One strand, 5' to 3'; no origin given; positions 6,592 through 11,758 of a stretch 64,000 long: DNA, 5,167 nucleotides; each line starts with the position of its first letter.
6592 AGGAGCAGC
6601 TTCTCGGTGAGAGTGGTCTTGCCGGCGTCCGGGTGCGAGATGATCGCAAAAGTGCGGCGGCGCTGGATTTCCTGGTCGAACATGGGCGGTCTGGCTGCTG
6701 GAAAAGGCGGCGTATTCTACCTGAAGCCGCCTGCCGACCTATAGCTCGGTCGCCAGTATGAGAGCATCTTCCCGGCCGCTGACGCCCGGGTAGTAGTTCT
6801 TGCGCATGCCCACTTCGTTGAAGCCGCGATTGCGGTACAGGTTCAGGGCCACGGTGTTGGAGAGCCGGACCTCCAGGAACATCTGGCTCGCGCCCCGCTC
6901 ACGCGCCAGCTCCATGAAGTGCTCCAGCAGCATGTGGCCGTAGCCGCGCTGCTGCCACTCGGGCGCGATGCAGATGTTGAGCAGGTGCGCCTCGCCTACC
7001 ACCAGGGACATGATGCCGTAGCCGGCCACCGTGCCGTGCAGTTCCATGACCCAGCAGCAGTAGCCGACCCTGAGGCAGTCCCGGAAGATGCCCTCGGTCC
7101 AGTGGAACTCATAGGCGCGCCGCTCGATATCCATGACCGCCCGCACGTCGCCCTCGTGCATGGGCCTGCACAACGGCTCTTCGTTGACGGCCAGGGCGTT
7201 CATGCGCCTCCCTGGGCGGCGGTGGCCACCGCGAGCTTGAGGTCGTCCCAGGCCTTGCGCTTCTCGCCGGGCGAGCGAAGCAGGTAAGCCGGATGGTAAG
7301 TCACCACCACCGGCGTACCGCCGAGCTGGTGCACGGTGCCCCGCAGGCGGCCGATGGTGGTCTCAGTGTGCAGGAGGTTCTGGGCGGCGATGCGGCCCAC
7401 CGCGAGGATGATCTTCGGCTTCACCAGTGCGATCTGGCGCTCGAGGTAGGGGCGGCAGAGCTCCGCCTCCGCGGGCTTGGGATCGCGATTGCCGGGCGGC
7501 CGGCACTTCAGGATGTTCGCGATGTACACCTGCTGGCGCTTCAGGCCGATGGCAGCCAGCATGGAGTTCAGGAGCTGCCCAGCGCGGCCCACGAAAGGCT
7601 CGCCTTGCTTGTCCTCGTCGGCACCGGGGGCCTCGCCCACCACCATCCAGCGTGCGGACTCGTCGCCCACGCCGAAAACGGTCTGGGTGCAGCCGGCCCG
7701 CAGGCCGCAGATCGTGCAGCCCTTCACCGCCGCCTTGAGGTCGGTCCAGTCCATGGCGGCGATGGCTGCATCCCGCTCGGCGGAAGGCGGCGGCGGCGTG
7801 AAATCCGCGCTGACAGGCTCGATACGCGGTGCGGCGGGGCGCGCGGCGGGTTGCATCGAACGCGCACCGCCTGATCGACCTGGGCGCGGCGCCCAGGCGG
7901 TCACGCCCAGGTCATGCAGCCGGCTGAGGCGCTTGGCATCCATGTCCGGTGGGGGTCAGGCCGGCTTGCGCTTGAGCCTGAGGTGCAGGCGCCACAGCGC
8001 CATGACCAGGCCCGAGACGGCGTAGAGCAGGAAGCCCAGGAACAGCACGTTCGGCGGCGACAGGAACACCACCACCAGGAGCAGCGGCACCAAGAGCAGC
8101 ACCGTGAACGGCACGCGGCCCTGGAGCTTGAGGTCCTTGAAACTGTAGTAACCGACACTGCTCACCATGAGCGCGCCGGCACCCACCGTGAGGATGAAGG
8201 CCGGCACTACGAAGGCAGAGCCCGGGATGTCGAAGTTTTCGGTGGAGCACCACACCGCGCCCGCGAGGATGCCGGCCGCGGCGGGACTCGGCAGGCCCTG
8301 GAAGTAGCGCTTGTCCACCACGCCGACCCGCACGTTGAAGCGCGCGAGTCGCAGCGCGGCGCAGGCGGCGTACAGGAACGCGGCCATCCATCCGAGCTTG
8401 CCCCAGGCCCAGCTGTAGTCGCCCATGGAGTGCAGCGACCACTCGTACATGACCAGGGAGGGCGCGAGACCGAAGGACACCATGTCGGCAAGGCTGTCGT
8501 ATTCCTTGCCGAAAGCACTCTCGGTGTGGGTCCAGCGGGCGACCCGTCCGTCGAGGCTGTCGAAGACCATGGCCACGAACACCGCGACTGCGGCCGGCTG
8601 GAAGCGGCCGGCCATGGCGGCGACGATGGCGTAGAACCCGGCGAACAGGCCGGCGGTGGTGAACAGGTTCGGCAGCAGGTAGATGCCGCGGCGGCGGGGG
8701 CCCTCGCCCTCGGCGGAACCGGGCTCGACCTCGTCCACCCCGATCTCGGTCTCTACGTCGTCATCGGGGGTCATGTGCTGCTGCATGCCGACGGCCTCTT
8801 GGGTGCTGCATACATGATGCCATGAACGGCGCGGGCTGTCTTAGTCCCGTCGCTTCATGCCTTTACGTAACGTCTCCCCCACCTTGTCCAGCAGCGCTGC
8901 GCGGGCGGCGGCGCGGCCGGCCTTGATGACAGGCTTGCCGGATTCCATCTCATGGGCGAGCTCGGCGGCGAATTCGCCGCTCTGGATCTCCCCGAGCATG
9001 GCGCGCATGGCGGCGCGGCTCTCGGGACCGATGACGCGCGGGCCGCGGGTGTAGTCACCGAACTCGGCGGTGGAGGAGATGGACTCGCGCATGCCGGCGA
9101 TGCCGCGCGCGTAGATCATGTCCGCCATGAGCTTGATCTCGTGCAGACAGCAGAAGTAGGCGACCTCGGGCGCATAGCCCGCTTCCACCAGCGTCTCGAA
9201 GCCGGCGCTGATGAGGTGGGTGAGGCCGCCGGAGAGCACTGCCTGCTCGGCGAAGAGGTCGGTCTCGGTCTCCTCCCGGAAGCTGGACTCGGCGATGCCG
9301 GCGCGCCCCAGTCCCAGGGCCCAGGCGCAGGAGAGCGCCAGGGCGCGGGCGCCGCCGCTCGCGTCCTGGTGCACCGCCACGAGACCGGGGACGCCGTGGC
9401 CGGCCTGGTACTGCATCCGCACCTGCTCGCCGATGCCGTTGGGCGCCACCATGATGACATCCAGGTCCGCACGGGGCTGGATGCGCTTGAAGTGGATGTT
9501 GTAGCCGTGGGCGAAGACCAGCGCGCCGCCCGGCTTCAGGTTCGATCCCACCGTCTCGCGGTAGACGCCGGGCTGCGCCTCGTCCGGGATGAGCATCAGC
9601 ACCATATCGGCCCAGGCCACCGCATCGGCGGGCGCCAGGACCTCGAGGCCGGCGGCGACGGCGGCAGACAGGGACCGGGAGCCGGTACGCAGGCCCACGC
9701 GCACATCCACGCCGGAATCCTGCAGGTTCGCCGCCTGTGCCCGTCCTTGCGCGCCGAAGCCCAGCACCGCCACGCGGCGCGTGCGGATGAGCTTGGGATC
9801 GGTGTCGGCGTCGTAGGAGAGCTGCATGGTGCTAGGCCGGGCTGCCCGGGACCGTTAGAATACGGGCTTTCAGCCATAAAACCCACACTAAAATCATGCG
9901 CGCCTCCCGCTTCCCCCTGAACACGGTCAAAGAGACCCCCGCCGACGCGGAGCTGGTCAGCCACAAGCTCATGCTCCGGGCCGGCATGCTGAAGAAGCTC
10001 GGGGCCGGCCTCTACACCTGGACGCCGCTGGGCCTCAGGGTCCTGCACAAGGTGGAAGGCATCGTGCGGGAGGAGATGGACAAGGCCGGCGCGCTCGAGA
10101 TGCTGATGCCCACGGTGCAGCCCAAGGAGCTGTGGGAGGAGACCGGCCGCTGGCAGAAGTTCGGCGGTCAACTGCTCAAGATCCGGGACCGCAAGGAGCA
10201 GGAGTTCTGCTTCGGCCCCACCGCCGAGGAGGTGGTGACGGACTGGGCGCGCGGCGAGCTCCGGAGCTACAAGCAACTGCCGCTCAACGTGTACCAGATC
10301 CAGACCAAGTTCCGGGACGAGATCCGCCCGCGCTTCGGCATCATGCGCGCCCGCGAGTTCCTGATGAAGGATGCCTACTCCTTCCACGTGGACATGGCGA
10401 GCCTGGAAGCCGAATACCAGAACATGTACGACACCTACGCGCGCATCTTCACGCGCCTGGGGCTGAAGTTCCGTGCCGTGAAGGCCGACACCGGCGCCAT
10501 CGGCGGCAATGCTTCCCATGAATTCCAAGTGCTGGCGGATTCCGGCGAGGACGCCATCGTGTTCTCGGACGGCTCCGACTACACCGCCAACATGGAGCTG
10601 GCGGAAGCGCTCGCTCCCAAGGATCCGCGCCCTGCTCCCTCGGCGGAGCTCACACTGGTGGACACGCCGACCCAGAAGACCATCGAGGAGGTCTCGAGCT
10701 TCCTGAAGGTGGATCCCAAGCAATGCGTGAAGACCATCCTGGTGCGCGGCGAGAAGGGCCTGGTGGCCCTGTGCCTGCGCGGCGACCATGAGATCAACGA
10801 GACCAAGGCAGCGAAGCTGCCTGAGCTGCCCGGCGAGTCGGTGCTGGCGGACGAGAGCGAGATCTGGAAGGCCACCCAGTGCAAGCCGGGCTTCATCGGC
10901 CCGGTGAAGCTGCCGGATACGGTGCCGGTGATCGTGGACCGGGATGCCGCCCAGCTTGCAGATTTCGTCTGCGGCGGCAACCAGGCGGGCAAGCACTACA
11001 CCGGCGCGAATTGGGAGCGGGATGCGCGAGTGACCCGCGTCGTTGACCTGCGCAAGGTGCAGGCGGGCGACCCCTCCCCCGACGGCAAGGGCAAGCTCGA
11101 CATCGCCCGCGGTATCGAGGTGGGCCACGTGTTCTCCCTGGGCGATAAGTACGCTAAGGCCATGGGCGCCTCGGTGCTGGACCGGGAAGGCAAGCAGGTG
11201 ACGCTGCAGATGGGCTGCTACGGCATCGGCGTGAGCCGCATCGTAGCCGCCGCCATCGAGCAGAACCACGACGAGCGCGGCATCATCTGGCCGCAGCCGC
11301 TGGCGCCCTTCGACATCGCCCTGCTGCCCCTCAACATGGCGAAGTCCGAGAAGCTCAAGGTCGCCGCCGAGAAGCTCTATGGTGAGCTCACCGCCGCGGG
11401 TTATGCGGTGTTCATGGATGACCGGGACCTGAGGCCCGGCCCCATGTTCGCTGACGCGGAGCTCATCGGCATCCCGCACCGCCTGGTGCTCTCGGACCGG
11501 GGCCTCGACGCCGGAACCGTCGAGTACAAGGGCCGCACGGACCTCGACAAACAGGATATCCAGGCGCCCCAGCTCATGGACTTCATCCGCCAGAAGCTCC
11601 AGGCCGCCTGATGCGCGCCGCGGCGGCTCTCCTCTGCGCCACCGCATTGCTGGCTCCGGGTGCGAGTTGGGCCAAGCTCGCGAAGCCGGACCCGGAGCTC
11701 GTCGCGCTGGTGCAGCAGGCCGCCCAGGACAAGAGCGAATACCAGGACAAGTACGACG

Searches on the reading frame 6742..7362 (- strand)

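Call 36: search_protein_families(library=pfam, proteins=[window:6742-7362:-], max_evalue=0.00001)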
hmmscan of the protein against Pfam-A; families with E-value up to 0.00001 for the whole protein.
window:6742-7362:- (207 aa): 4 families
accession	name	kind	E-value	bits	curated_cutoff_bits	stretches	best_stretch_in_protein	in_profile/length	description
PF00583.31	Acetyltransf_1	-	2.4e-18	67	20.7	1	75-181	3-116/116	Acetyltransferase (GNAT) family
PF13508.13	Acetyltransf_7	-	1.2e-13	51.7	27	1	101-182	3-83/84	Acetyltransferase (GNAT) domain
PF13673.13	Acetyltransf_10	-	4.2e-10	40.1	23.6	1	84-186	14-112/128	Acetyltransferase (GNAT) domain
PF08445.16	FR47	-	3.8e-06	27.2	22.1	1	126-184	23-80/86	FR47-like protein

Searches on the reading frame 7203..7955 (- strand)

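Call 36: search_protein_families(library=pfam, proteins=[window:7203-7955:-], max_evalue=0.00001)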
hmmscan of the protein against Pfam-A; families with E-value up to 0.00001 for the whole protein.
window:7203-7955:- (251 aa): 1 family
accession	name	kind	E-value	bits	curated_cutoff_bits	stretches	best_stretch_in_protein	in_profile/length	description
PF03167.25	UDG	-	8e-42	143.1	24.3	1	94-240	1-141/141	Uracil DNA glycosylase superfamily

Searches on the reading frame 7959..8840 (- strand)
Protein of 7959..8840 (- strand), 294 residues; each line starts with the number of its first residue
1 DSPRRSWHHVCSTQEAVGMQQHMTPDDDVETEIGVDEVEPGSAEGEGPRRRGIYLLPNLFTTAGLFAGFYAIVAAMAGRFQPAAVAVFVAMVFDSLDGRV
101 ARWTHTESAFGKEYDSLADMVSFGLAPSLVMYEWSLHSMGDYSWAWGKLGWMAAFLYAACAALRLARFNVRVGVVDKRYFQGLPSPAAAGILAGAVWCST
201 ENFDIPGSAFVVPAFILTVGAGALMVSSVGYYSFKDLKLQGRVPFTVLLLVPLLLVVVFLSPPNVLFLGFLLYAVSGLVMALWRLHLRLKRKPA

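Call 36: search_protein_families(library=pfam, proteins=[window:7959-8840:-], max_evalue=0.00001)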
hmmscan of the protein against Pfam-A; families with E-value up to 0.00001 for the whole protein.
window:7959-8840:- (294 aa): 1 family
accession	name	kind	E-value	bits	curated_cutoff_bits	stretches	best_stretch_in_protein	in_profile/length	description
PF01066.26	CDP-OH_P_transf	-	6.4e-22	79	22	1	55-206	2-138/152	CDP-alcohol phosphatidyltransferase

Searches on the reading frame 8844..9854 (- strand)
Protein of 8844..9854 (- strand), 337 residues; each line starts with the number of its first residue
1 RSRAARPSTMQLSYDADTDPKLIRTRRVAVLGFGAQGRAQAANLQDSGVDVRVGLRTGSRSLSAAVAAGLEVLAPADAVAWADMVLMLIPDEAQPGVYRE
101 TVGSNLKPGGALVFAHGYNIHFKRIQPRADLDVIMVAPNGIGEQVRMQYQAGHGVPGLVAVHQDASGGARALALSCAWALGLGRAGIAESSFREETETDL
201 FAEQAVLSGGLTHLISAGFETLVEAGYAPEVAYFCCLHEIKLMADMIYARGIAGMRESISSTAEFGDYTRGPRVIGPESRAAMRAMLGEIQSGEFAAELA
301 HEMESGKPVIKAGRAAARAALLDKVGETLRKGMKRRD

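Call 36: search_protein_families(library=pfam, proteins=[window:8844-9854:-], max_evalue=0.00001)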
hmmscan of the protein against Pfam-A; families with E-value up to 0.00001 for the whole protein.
window:8844-9854:- (337 aa): 2 families
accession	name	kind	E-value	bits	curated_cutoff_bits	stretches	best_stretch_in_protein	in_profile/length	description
PF07991.19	KARI_N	-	1.1e-63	214.2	20.6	1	23-186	2-165/165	Acetohydroxy acid isomeroreductase, NADPH-binding domain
PF01450.25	KARI_C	-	9.8e-51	172.3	29.1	1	192-334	1-143/144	Ketol-acid reductoisomerase, C-terminal domain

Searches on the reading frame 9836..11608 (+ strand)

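Call 36: search_protein_families(library=pfam, proteins=[window:9836-11608:+], max_evalue=0.00001)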
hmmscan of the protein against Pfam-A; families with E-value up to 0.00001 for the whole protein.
window:9836-11608:+ (591 aa): 3 families
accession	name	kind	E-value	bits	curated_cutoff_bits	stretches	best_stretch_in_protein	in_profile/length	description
PF00587.30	tRNA-synt_2b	-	1e-34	120.6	29.3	1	116-477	3-179/179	tRNA synthetase class II core domain (G, H, P, S and T)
PF04073.20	tRNA_edit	-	1.4e-26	93.4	25.5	1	277-394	1-119/123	Aminoacyl-tRNA editing domain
PF03129.25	HGTP_anticodon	-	4.1e-15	56.1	21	1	494-586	2-93/94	Anticodon binding domain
